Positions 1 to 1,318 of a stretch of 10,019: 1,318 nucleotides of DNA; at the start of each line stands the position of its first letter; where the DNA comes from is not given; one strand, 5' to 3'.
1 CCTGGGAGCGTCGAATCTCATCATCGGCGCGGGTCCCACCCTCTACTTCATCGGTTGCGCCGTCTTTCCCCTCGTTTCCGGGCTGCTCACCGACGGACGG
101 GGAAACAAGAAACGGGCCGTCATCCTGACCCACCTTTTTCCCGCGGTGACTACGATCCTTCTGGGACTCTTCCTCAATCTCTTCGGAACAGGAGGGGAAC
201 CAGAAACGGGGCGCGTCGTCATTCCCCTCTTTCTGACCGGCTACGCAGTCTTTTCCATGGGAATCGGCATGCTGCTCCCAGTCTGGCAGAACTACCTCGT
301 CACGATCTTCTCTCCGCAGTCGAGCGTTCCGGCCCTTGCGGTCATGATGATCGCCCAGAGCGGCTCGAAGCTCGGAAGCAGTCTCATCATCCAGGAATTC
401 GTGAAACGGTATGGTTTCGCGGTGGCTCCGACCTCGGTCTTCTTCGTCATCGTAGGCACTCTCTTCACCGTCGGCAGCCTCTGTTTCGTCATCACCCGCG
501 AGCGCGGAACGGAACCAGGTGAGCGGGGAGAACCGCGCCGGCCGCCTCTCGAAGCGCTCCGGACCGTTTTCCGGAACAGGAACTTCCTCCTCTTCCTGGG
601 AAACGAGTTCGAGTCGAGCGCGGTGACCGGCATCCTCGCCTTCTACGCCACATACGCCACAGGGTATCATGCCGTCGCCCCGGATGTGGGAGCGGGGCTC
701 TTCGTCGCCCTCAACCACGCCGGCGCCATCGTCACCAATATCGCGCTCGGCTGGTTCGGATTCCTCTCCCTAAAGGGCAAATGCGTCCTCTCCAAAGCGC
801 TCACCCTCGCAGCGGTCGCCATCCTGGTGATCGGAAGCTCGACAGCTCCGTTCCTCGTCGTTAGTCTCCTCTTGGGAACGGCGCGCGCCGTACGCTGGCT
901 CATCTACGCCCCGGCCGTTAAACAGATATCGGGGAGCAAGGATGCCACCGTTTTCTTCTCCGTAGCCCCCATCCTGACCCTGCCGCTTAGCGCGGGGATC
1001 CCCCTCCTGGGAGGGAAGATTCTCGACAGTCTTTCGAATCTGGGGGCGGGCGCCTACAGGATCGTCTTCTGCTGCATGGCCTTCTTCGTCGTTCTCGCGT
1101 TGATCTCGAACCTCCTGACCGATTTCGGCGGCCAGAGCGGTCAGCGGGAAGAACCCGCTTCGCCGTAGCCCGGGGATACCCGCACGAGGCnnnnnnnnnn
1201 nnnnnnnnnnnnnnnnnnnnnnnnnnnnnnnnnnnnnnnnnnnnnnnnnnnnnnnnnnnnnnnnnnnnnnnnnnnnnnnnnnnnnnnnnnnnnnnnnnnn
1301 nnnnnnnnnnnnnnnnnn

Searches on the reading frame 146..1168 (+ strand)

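Call 3: search_protein_families(library=pfam, proteins=[window:146-1168:+], max_evalue=0.01)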
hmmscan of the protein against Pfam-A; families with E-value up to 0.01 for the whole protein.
window:146-1168:+ (340 aa): 1 family
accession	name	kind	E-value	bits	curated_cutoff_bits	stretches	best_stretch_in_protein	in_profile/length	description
PF07690.21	MFS_1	-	4.4e-07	29.6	33.4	1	4-249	70-310/347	Major Facilitator Superfamily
